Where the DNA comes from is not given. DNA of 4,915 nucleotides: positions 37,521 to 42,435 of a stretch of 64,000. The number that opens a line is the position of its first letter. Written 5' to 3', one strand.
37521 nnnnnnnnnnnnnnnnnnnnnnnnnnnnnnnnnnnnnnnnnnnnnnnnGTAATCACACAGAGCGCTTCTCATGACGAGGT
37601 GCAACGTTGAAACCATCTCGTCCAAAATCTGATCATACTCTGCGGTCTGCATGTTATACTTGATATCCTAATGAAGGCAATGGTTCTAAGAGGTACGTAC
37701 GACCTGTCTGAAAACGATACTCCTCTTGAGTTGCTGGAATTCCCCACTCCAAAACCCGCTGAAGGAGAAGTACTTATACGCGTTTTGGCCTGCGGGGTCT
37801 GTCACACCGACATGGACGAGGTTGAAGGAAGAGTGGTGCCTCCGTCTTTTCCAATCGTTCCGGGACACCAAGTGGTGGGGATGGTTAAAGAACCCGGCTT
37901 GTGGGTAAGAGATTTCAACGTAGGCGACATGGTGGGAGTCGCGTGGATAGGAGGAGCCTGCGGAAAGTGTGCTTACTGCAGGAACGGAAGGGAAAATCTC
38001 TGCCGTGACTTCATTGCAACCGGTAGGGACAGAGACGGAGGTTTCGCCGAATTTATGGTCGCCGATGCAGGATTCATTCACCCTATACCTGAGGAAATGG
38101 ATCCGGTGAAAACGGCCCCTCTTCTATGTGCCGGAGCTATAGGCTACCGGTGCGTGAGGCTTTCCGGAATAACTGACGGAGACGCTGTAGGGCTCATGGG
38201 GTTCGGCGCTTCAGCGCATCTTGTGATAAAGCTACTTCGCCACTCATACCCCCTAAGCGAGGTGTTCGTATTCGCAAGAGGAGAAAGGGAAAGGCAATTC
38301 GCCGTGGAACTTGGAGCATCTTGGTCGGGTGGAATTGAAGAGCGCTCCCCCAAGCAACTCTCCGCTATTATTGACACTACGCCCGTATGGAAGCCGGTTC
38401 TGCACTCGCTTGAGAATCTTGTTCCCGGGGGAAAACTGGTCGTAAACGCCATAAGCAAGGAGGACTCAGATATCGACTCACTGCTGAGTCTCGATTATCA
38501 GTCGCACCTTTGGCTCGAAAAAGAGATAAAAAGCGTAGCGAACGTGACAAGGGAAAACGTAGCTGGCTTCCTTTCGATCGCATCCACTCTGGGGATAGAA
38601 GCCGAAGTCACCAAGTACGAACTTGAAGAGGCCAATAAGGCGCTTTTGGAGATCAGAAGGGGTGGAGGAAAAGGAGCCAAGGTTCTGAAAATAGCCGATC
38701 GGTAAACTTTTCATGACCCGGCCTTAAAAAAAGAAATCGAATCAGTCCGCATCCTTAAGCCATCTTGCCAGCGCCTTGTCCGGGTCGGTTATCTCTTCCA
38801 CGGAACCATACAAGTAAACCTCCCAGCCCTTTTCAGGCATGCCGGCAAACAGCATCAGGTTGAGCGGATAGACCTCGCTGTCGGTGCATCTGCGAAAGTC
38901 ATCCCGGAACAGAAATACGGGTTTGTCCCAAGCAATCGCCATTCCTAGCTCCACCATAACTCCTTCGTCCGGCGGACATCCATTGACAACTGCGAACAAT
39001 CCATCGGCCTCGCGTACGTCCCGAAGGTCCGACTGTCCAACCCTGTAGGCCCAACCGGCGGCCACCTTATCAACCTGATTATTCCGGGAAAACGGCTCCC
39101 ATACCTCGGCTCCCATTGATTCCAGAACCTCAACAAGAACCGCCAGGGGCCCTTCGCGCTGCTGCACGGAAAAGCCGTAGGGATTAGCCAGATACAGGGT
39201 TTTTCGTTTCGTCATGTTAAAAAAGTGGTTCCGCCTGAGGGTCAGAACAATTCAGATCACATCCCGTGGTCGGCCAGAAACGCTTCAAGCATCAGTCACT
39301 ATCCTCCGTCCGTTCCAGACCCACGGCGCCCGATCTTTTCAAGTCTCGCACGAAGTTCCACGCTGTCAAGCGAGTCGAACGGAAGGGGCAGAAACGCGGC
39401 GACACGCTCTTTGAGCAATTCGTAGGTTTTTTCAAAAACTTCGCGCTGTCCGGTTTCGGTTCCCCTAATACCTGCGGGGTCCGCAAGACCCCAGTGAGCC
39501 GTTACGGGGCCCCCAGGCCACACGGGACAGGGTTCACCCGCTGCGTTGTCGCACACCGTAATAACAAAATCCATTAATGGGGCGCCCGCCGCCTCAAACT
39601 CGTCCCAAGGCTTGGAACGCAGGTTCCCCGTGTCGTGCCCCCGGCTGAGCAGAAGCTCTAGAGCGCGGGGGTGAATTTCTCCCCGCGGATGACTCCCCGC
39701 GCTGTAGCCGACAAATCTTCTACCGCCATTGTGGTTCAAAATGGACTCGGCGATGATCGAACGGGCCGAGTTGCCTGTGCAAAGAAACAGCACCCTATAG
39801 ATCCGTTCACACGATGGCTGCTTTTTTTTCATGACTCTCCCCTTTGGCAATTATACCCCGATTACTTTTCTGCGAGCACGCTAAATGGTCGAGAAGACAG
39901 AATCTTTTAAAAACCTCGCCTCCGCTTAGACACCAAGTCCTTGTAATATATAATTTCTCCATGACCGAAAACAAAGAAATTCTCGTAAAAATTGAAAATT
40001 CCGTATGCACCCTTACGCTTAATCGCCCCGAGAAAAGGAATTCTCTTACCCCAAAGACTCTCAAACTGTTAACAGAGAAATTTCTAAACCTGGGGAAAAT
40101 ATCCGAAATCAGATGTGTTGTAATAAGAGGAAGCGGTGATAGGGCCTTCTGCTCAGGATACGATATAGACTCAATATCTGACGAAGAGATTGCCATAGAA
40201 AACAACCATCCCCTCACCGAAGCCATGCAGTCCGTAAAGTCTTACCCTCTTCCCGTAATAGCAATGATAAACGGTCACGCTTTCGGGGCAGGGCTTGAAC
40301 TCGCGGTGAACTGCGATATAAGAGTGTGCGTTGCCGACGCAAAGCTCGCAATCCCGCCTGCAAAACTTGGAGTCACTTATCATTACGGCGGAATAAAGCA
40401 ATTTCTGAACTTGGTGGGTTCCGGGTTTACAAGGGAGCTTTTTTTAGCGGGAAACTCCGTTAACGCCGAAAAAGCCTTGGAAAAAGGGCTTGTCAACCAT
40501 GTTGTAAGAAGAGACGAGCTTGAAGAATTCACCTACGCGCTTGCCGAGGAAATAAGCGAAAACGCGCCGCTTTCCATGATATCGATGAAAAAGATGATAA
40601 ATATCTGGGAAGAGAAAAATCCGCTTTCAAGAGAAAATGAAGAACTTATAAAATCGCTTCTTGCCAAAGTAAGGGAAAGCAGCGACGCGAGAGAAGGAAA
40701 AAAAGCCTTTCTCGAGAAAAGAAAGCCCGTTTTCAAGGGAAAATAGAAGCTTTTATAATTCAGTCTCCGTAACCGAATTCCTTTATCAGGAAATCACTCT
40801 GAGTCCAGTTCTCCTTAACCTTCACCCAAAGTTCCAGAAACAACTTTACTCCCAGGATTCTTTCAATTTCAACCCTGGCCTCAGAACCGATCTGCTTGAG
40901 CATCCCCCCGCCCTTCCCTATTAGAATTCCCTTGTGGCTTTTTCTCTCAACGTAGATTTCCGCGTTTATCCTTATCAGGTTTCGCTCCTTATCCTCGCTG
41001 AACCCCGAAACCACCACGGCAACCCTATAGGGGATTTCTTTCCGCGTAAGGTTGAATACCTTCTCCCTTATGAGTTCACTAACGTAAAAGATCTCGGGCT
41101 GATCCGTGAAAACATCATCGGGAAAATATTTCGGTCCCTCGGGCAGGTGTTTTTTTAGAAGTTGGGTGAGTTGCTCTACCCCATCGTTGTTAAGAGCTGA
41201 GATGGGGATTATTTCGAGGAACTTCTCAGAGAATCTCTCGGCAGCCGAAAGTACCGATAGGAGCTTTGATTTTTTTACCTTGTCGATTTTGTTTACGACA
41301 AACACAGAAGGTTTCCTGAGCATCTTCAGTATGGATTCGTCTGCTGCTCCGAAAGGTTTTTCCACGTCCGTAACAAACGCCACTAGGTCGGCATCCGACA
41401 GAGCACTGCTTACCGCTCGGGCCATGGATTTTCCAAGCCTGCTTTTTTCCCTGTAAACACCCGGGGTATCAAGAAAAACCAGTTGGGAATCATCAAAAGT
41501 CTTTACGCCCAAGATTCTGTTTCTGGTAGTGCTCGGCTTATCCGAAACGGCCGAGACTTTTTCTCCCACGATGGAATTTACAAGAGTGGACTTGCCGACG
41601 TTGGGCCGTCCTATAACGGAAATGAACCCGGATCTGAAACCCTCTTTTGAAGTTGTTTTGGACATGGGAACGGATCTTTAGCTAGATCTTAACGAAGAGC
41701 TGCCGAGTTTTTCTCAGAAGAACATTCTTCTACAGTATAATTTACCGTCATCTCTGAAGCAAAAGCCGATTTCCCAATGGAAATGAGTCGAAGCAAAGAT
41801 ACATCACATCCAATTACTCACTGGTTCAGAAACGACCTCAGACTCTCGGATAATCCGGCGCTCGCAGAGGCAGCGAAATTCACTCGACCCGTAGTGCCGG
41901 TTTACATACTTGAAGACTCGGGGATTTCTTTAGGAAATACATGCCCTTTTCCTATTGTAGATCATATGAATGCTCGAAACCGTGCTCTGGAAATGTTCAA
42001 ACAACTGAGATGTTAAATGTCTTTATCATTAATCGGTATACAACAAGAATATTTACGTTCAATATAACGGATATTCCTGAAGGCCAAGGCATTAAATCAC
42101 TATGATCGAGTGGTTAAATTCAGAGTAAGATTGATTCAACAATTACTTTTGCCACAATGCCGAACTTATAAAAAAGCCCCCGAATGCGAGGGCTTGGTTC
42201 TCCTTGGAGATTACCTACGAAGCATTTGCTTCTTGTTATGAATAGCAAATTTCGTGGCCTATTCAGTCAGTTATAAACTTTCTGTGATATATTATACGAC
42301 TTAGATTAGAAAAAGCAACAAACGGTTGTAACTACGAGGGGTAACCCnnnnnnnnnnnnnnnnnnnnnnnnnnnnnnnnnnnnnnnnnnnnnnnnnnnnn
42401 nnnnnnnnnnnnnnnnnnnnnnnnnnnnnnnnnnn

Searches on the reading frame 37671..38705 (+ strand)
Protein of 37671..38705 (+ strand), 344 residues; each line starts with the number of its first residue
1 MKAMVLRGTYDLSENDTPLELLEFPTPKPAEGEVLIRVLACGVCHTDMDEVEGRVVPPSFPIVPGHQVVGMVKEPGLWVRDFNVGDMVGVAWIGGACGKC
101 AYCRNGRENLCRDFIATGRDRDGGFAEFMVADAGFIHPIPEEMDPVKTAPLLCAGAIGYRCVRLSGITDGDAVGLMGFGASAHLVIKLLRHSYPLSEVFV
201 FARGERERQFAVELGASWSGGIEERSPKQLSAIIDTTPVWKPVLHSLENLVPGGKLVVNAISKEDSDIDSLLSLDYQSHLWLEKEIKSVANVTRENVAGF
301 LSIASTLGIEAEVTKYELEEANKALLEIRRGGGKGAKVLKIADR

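Call 63: search_protein_families(library=pfam, proteins=[window:37671-38705:+])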
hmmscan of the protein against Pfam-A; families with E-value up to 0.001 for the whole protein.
window:37671-38705:+ (344 aa): 1 family
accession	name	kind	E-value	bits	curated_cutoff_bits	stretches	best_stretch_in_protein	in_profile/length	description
PF08240.17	ADH_N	-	6.5e-28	97.5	23.5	1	31-141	2-104/104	Alcohol dehydrogenase GroES-like domain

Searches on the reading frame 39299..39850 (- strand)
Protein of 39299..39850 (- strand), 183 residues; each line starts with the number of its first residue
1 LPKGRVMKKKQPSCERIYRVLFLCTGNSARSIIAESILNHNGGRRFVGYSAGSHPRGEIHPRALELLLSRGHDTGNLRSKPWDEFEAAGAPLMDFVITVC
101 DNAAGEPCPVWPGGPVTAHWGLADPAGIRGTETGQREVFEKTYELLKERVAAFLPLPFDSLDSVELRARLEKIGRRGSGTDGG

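Call 63: search_protein_families(library=pfam, proteins=[window:39299-39850:-])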
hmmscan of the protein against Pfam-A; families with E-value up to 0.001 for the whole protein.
window:39299-39850:- (183 aa): 1 family
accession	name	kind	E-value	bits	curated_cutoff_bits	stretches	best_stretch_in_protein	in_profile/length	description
PF01451.26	LMWPc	-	4e-16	60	23.2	1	20-154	1-144/144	Low molecular weight phosphotyrosine protein phosphatase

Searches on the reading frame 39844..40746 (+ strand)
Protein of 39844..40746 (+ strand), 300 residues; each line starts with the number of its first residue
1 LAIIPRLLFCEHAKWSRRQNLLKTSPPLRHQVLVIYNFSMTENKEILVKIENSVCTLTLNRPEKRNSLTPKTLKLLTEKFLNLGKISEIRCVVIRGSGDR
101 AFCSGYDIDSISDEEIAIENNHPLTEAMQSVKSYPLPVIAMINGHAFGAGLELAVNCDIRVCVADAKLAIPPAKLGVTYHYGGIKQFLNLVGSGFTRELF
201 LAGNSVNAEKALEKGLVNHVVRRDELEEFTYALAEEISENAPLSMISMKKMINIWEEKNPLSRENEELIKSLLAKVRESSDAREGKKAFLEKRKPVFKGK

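Call 63: search_protein_families(library=pfam, proteins=[window:39844-40746:+])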
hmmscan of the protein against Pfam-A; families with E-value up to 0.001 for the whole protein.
window:39844-40746:+ (300 aa): 3 families
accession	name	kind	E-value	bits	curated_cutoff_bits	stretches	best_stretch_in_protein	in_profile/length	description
PF00378.25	ECH_1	-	9.9e-52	176.2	27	1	50-299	2-250/251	Enoyl-CoA hydratase/isomerase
PF16113.10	ECH_2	-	4.9e-31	108.9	27.2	1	55-271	2-224/335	Enoyl-CoA hydratase/isomerase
PF01335.27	DED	-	0.00067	20.3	35.9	0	222-278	13-69/82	Death effector domain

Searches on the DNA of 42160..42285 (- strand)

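Call 82: build_rna_model(alignment_id=A4, structure=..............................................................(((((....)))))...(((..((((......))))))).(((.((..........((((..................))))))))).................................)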
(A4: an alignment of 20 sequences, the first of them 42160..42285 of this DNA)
Model R1 built from alignment A4 (20 sequences, 182 columns); structure: as given.
model positions 139; base pairs 21; branch points 2; effective number of sequences 4.71; information 0.59 bits per position. Calibrated on 0.2 Mb of random sequence (short: E-values are rough).
structure used (alignment columns):
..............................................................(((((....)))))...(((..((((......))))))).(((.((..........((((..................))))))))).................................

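Call 83: search_with_rna_model(model_id=R1, sources=[window, L001, L002, L003, L004, L005, L006, L007, L008, L009, L010, L011, L012, L013, L014, L015, L016, L017, L018, L019, L020, L021, L022, L023, L024, L025, L026, L027, L028, L029, L030, L031, L032, L033, L034, L035, L036, L037, L038, L039, L040, L041, L042, L043, L044, L045, L046, L047, L048, L049, L050, L051, L052, L053, L054, L055, L056, L057, L058, L059, L060, L061, L062, L063, L064, L065, L066, L067, L068, L069, L070, L071, L072, L073, L074, L075, L076, L077, L078, L079, L080, L081, L082, L083, L084, L085, L086, L087, L088], max_evalue=0.01)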
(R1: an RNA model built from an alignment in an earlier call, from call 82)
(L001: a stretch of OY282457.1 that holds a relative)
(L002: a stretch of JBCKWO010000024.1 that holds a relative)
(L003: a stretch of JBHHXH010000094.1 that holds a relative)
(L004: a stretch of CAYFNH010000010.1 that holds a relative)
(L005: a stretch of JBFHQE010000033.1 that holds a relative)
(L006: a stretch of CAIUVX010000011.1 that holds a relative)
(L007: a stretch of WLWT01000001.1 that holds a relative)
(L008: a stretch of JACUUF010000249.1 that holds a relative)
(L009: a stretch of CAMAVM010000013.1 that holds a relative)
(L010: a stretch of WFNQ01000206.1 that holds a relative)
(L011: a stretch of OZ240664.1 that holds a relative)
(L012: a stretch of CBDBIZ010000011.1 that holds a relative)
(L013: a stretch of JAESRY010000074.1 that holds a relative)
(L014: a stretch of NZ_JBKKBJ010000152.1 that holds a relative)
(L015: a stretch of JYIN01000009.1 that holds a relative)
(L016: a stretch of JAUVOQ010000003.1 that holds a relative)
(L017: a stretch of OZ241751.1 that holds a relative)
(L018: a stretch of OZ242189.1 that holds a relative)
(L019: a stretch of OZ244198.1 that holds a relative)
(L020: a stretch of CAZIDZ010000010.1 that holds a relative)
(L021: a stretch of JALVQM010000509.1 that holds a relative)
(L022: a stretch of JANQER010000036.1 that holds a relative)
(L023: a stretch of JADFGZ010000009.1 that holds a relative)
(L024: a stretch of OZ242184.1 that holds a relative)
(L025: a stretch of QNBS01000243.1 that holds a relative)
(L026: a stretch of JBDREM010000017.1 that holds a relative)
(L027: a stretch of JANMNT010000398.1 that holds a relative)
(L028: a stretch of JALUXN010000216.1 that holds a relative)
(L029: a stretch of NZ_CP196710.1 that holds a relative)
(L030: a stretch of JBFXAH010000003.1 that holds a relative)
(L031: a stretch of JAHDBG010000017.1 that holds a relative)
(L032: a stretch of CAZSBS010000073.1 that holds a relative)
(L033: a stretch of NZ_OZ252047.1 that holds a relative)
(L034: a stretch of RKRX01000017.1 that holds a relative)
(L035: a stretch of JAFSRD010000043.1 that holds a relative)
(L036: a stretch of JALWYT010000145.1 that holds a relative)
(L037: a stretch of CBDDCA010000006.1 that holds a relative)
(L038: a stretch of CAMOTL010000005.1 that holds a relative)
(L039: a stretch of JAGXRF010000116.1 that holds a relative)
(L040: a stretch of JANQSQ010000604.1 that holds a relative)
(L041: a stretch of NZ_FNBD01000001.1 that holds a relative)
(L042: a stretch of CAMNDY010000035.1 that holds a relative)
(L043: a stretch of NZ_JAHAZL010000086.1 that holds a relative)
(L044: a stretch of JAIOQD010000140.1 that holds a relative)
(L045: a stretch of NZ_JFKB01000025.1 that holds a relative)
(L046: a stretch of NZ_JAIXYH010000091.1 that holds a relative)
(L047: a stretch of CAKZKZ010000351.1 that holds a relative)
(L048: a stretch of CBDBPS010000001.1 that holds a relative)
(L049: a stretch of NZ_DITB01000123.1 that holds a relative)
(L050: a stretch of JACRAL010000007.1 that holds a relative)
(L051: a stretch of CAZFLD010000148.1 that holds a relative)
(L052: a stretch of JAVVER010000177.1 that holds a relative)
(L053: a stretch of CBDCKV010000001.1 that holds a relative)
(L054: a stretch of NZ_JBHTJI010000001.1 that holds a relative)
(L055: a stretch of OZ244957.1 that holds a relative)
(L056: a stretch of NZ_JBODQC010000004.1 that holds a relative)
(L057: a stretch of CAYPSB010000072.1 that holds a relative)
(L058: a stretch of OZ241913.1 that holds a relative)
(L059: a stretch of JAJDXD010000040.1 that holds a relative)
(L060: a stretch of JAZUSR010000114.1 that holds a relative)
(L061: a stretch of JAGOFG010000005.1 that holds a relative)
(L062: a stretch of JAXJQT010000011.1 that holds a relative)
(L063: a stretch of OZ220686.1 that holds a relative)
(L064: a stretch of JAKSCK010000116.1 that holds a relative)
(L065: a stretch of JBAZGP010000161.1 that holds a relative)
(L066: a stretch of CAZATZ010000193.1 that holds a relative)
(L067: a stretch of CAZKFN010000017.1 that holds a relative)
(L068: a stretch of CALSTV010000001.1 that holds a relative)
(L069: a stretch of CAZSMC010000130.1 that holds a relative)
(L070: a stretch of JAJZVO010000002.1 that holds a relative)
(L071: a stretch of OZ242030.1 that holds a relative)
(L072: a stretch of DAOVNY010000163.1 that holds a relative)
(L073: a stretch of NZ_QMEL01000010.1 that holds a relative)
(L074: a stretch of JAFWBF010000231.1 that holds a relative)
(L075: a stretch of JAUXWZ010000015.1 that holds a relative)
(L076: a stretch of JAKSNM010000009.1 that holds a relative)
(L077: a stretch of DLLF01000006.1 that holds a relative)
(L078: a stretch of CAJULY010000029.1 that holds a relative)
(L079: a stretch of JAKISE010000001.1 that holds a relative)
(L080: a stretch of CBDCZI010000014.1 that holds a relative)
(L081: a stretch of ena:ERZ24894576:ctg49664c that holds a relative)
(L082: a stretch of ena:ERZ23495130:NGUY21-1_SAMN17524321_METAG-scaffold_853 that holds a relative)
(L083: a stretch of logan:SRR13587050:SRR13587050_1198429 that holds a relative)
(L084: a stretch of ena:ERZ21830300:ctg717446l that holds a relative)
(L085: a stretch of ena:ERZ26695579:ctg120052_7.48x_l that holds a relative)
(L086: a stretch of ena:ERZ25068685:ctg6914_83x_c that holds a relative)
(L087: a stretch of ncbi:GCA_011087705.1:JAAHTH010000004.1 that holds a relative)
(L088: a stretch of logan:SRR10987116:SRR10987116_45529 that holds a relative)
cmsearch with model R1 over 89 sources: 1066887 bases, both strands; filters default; matches with E-value up to 0.01: 54.
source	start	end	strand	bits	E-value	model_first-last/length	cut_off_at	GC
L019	5826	5964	-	132.5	2.5e-25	1-139/139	no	0.42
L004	5816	5954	-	128.1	2.1e-24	1-139/139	no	0.44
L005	5827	5965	-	125.6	7.1e-24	1-139/139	no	0.43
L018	5828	5964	-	122.7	2.9e-23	1-139/139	no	0.42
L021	370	508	-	121.5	5.2e-23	1-139/139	no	0.41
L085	5800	5941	-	117.8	3.2e-22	1-139/139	no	0.42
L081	5811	5950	-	116.5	6e-22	1-139/139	no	0.39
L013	5839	5988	-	116.4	6.4e-22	1-139/139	no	0.37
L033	5812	5963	-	115.9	7.9e-22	1-139/139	no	0.43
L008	83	213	-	115.8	8.3e-22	1-139/139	no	0.42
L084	5805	5944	-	115.1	1.2e-21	1-139/139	no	0.4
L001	5828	5965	-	114.1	1.9e-21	1-139/139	no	0.51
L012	5547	5686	-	114.1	1.9e-21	1-139/139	no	0.4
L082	5803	5941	-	112.6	4e-21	1-139/139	no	0.4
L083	531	669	-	112.6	4e-21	1-139/139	no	0.4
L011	5813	5949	-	107.2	5.8e-20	1-139/139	no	0.45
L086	5793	5939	-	103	4.4e-19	1-139/139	no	0.42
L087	5806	5952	-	102.8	4.9e-19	1-139/139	no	0.43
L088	36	182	-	102.8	4.9e-19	1-139/139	no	0.43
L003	2070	2204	-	100.5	1.5e-18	1-139/139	no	0.44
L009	5831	5982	-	100.2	1.8e-18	1-139/139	no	0.47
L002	5818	5964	-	100.1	1.9e-18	1-139/139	no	0.41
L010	1073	1208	-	99.9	2.1e-18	1-139/139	no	0.38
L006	5817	5964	-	98.5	4.1e-18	1-139/139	no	0.41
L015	5433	5577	-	90.9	1.7e-16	1-139/139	no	0.37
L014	1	134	-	87.4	9e-16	1-121/139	3'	0.48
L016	5428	5604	-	86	1.8e-15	1-139/139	no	0.33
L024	5778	5921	-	84.4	4e-15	1-139/139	no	0.4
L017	5825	5964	-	81.9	1.3e-14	1-139/139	no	0.64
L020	5810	5941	-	53.5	1.5e-08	1-139/139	no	0.54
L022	4122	4276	-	53.4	1.5e-08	1-139/139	no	0.43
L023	5846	5984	-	47.6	2.7e-07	1-139/139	no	0.45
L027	2437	2578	-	43.2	2.2e-06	1-139/139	no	0.5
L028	5109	5253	-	33.3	0.00029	1-139/139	no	0.46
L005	11219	11278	+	32.8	0.00037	1-139/139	no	0.37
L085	11388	11474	+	32.2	0.00048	1-139/139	no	0.33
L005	10497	10570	+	31.4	0.00073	1-139/139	no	0.42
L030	5798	5936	-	30.8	0.00097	1-139/139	no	0.55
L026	4950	5073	-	30.8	0.001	1-139/139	no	0.55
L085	11058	11159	+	29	0.0023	1-139/139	no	0.39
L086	10387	10476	+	28.5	0.003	1-139/139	no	0.44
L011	14119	14198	+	28.2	0.0034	1-139/139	no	0.4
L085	11849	11949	+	28.2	0.0035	1-139/139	no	0.46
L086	12233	12313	+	28.1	0.0037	1-139/139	no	0.43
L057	1961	2089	-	27.7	0.0044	1-139/139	no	0.32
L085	10861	10962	+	27.7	0.0046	1-139/139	no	0.43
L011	12667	12746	+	26.8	0.0068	1-139/139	no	0.36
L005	10759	10825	+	26.7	0.0073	1-139/139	no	0.42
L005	11087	11131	+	26.6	0.0076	1-139/139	no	0.38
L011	11743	11816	+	26.6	0.0078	1-139/139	no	0.45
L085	10796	10860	+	26.3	0.0089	1-139/139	no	0.43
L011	14976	15049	+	26.2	0.0092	1-139/139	no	0.42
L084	11802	11886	+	26.2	0.0093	1-139/139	no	0.44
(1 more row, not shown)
